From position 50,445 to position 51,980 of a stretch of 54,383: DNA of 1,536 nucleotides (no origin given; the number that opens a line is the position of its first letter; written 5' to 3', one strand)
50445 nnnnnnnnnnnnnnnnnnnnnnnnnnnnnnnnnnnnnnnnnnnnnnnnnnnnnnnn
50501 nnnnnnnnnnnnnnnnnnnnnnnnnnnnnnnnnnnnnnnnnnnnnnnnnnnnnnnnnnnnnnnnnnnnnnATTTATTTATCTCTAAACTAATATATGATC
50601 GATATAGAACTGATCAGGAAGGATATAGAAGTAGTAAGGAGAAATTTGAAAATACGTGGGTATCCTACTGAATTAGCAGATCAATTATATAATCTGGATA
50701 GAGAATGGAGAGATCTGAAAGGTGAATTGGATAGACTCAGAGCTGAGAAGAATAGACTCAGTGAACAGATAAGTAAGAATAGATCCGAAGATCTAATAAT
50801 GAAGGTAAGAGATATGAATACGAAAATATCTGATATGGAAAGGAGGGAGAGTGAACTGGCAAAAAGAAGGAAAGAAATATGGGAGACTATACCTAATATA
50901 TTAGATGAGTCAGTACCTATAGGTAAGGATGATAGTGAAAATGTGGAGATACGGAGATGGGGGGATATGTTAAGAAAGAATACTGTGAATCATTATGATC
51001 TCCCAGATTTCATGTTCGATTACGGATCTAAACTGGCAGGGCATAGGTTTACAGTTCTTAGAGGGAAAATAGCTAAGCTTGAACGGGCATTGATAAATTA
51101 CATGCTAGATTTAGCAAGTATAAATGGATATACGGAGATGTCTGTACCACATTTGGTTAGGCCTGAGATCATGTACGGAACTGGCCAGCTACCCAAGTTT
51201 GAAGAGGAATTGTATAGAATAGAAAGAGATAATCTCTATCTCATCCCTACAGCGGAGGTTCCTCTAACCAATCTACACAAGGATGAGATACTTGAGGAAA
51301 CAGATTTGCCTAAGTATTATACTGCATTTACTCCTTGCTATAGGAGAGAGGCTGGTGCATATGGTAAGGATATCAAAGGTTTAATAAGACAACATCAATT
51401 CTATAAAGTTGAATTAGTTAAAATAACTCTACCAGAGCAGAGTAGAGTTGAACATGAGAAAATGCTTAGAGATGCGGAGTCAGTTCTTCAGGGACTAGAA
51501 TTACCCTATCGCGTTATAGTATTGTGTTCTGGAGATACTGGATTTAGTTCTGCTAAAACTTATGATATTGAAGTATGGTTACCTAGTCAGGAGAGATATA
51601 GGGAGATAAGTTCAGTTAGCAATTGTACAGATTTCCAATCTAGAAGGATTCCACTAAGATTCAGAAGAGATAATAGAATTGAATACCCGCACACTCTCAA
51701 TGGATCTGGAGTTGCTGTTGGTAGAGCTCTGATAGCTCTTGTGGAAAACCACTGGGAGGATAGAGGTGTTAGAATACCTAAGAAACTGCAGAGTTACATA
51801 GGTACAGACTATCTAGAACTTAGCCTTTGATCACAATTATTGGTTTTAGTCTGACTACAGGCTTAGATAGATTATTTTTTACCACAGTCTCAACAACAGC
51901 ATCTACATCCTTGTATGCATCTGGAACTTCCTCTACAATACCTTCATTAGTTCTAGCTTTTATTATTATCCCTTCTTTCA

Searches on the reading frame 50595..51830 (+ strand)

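Call 64: search_protein_families(library=pfam, proteins=[window:50595-51830:+], max_evalue=0.01)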
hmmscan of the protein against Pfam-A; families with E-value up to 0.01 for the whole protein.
window:50595-51830:+ (411 aa): 2 families
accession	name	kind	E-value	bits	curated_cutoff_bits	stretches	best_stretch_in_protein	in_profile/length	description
PF00587.30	tRNA-synt_2b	-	4.6e-43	147.8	29.3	1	207-386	1-179/179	tRNA synthetase class II core domain (G, H, P, S and T)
PF02403.27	Seryl_tRNA_N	-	3.1e-20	72.9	28.2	1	1-102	1-107/108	Seryl-tRNA synthetase N-terminal domain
